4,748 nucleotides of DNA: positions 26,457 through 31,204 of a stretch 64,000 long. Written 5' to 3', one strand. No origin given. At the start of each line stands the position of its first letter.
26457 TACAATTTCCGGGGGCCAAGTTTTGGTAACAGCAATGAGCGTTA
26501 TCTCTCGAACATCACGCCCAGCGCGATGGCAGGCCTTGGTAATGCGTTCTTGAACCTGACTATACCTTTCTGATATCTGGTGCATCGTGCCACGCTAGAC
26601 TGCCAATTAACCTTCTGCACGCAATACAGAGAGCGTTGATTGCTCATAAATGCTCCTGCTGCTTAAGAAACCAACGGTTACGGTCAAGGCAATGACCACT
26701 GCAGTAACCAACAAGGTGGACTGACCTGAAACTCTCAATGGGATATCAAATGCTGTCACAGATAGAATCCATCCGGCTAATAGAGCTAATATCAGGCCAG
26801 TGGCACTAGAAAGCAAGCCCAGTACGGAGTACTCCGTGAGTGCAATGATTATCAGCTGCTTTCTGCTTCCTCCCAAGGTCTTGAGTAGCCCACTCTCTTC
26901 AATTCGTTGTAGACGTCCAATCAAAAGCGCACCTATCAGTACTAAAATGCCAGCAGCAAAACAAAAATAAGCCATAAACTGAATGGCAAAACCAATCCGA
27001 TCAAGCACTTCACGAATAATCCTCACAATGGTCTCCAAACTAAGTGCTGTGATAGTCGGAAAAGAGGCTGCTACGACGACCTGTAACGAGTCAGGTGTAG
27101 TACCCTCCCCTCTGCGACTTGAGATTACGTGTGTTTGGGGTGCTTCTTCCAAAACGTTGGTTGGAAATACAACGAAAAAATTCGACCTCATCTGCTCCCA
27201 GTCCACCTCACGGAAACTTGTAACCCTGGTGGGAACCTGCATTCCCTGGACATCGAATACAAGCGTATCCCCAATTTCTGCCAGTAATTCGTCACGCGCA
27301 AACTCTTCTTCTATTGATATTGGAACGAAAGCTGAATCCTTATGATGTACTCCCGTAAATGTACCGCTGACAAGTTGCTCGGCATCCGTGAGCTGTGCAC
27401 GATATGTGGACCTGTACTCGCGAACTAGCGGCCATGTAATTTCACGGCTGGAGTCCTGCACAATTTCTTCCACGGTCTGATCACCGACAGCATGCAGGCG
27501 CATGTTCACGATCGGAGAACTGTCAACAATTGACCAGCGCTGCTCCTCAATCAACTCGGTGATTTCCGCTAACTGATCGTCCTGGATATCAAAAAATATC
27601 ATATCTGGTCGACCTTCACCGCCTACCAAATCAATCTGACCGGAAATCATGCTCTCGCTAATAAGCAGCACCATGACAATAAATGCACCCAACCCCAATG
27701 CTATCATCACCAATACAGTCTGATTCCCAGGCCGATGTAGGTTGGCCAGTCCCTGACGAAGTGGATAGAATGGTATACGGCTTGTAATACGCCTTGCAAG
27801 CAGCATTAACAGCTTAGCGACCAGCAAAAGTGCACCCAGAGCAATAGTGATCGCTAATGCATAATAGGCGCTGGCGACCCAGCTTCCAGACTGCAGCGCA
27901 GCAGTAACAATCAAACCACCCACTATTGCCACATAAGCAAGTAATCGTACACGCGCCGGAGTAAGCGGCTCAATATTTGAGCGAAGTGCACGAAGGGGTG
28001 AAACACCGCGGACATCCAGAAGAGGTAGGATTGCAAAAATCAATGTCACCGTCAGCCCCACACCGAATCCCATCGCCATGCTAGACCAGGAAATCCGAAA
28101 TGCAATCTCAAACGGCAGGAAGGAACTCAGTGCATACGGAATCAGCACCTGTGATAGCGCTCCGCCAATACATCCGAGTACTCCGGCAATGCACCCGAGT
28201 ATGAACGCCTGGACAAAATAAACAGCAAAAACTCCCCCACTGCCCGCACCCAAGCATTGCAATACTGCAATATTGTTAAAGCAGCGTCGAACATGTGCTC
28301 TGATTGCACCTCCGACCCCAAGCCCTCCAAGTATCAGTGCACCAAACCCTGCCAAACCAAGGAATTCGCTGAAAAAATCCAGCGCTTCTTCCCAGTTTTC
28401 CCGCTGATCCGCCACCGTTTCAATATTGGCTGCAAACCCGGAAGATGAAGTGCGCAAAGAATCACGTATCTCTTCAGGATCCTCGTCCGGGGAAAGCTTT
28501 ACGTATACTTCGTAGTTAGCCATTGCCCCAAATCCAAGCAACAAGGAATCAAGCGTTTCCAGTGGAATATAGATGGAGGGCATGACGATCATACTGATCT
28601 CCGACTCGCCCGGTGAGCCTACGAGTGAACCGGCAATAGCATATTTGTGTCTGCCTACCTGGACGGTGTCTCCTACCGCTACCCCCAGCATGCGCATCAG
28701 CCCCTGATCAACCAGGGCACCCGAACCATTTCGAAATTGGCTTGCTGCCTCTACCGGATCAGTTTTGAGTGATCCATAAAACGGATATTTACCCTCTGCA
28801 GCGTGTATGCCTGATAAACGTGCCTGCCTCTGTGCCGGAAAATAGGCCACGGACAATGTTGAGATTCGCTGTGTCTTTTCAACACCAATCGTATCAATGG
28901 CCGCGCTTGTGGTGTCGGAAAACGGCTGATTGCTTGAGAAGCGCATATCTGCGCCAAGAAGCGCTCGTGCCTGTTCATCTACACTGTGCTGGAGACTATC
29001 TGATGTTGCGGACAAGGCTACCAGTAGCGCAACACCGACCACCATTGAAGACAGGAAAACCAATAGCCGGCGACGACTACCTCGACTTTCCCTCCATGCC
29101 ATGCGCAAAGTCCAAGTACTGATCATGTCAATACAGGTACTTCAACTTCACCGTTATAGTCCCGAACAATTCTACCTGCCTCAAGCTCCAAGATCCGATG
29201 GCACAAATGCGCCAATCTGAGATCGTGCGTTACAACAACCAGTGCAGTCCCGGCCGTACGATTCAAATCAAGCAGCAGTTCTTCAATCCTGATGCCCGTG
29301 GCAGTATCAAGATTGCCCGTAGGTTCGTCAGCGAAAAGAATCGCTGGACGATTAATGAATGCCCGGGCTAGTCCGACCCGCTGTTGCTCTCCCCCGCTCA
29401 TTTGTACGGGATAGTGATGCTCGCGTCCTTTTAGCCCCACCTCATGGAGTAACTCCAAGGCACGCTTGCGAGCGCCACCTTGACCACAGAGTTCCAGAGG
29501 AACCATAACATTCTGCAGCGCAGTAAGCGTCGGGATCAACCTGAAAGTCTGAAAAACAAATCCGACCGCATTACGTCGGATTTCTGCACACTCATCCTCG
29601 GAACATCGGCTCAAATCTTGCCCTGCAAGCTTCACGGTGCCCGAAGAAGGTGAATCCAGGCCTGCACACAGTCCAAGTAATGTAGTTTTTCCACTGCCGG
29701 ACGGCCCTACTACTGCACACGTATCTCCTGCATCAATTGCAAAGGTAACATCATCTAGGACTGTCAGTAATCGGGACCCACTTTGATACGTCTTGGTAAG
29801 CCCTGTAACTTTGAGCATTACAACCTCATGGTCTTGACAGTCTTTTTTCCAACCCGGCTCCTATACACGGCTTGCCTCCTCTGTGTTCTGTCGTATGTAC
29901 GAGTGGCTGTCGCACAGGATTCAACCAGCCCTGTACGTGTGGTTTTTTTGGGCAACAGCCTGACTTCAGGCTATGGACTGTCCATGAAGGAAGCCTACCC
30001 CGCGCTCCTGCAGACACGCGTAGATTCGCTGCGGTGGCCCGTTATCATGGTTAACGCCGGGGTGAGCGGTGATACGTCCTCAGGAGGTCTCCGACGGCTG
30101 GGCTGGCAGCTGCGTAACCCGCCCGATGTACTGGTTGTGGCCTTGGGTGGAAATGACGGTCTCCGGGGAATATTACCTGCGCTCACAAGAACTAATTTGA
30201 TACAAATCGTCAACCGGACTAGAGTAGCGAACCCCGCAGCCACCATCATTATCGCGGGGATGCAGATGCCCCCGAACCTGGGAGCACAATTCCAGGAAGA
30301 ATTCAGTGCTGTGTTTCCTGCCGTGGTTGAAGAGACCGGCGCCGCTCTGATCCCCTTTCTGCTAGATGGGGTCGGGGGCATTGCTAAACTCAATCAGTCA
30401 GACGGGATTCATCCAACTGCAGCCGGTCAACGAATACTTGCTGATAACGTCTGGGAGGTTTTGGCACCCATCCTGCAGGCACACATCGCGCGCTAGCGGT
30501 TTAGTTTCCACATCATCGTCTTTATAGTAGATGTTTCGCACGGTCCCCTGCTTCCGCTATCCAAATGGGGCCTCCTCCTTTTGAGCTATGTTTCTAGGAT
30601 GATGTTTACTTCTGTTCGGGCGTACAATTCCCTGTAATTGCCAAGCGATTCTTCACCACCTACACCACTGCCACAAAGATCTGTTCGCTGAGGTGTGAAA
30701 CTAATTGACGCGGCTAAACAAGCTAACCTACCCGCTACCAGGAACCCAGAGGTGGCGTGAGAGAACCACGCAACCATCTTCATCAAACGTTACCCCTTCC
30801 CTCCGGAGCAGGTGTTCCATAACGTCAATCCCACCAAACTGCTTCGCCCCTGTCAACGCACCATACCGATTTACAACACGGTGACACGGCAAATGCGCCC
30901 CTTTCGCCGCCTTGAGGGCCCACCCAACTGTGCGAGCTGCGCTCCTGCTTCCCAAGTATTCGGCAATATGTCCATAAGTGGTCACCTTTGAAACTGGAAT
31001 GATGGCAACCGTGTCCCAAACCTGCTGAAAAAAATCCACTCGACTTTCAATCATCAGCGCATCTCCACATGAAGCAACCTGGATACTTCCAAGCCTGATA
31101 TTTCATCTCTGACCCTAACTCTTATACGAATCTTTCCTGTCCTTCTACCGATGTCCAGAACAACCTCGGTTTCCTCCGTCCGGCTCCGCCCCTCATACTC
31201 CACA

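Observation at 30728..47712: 17-kb, eight-gene co-directional SusC/SusD cluster loaded with FG-GAP/VCBS-ASPIC lipoproteins but no CAZyme or regulator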

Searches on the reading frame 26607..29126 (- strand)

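Call 4: search_protein_families(library=pfam, proteins=[window:26607-29126:-], max_evalue=0.01)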
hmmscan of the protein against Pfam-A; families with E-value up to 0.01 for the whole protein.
window:26607-29126:- (839 aa): 2 families
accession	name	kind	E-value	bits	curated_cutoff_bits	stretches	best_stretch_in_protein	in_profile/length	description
PF02687.27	FtsX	-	5.5e-22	78.5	25.5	2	717-829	2-118/120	FtsX-like permease C-terminal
PF12704.14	MacB_PCD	-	8.3e-15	56.1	27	1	24-226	4-206/207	MacB-like periplasmic core domain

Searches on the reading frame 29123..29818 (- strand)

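Call 4: search_protein_families(library=pfam, proteins=[window:29123-29818:-], max_evalue=0.01)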
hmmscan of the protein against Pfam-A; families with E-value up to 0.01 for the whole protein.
window:29123-29818:- (231 aa): 3 families
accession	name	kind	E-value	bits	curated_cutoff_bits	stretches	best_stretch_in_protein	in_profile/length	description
PF00005.33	ABC_tran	-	3.1e-33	115.7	25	1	21-167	1-136/137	ABC transporter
PF13555.12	AAA_29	-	0.00047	20.3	27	1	22-48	13-39/61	P-loop containing region of AAA domain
PF13304.12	AAA_21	-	0.0011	19.5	27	0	35-49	3-17/304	AAA domain, putative AbiEii toxin, Type IV TA system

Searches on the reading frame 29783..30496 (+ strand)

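Call 64: search_protein_families(library=pfam, proteins=[window:29783-30496:+], max_evalue=1)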
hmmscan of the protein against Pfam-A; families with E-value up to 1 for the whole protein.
window:29783-30496:+ (237 aa): 3 families
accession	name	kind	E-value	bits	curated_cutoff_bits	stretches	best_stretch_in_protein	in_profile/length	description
PF13472.12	Lipase_GDSL_2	-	9.8e-27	95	32.9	1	55-218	1-178/178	GDSL-like Lipase/Acylhydrolase family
PF00657.28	Lipase_GDSL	-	9.7e-15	55.7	23.6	1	53-222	1-207/208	GDSL-like Lipase/Acylhydrolase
PF04311.20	DUF459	-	8.2e-06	25.7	27.2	1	190-224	161-195/197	Protein of unknown function (DUF459)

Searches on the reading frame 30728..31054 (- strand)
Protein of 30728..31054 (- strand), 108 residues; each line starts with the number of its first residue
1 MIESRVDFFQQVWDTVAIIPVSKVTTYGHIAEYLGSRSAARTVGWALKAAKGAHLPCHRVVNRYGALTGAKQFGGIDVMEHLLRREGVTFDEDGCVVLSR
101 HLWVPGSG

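Call 3: search_protein_families(library=pfam, proteins=[window:30728-31054:-], max_evalue=0.01)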
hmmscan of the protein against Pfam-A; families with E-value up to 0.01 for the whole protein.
window:30728-31054:- (108 aa): 1 family
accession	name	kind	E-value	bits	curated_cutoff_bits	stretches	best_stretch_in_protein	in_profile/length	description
PF01035.26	DNA_binding_1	-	1e-24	86.6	27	1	7-88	1-81/81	6-O-methylguanine DNA methyltransferase, DNA binding domain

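Call 5: search_protein_families(library=ncbifam, proteins=[window:30728-31054:-], max_evalue=0.01)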
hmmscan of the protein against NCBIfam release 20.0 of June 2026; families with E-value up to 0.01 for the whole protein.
window:30728-31054:- (108 aa): 5 families
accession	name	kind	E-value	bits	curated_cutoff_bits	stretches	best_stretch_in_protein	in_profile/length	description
NF007626.0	PRK10286.1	equivalog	8.8e-16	58.5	192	1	7-88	88-168/171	methylated-DNA--[protein]-cysteine S-methyltransferase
TIGR00589.1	ogt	superfamily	2.5e-15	56.3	46.4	1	7-86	2-80/80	methylated-DNA--[protein]-cysteine S-methyltransferase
NF011964.0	PRK15435.1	equivalog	9.8e-13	47.8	345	1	8-87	271-349/354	bifunctional DNA-binding transcriptional regulator/O6-methylguanine-DNA methyltransferase Ada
NF003022.0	PRK03887.1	equivalog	4.9e-05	23.2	164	1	19-88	105-170/175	methylated-DNA--protein-cysteine methyltransferase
NF041132.1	DNA_protcyst_Mta_Thcoc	equivalog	0.00012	22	250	1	19-67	105-152/169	methylated-DNA--protein-cysteine methyltransferase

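Call 49: search_solved_structures(query=window:30728-31054:-, max_evalue=0.001, show_alignments=2)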
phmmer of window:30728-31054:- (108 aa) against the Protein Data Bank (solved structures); distinct sequences matched with E-value up to 0.001: 37.
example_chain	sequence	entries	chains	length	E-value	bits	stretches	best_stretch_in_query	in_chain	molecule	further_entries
3gva_A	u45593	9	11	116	2.7e-14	56.5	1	7-107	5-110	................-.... protein 1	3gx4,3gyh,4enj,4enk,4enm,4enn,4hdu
4bhb_A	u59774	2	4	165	2.4e-10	43.8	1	6-85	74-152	METHYLATED-DNA--PROTEIN-CYSTEINE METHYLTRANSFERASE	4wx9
2kif_A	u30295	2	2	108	2.4e-10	43.8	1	8-105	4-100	O6-methylguanine-DNA methyltransferase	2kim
4bhc_A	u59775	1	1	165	2.4e-10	43.8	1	6-85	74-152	METHYLATED-DNA--PROTEIN-CYSTEINE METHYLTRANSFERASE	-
4wxd_A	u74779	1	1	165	2.4e-10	43.8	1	6-85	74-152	Methylated-DNA--protein-cysteine methyltransferase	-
4wxc_A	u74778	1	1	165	2.5e-10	43.7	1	6-84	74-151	Methylated-DNA--protein-cysteine methyltransferase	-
1sfe_A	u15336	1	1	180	4.3e-09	39.8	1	7-87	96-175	ADA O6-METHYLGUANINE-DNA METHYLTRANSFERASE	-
1eh6_A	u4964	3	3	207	9e-08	35.5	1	10-95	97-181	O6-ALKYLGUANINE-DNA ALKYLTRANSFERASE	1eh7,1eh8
1yfh_A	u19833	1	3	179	2.3e-07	34.2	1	10-88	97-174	Methylated-DNA--protein-cysteine methyltransferase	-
1qnt_A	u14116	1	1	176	2.8e-07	33.9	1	10-87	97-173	METHYLATED-DNA--PROTEIN-CYSTEINE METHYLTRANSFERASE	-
1t39_A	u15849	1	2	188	3.3e-07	33.7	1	10-87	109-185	Methylated-DNA--protein-cysteine methyltransferase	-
28op_T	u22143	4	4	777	7.6e-06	29.3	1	10-93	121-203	Methylated-DNA--protein-cysteine methyltransferase,Centromere protein T | Centromere protein T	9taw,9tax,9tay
1t38_A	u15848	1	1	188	8.7e-06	29.1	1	10-87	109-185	Methylated-DNA--protein-cysteine methyltransferase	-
8tk7_E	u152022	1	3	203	1.2e-05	28.6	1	10-90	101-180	Methylated-DNA--protein-cysteine methyltransferase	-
7wz8_C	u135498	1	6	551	1.2e-05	28.6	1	10-94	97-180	SNAP-tag,C-type lectin domain family 4 member K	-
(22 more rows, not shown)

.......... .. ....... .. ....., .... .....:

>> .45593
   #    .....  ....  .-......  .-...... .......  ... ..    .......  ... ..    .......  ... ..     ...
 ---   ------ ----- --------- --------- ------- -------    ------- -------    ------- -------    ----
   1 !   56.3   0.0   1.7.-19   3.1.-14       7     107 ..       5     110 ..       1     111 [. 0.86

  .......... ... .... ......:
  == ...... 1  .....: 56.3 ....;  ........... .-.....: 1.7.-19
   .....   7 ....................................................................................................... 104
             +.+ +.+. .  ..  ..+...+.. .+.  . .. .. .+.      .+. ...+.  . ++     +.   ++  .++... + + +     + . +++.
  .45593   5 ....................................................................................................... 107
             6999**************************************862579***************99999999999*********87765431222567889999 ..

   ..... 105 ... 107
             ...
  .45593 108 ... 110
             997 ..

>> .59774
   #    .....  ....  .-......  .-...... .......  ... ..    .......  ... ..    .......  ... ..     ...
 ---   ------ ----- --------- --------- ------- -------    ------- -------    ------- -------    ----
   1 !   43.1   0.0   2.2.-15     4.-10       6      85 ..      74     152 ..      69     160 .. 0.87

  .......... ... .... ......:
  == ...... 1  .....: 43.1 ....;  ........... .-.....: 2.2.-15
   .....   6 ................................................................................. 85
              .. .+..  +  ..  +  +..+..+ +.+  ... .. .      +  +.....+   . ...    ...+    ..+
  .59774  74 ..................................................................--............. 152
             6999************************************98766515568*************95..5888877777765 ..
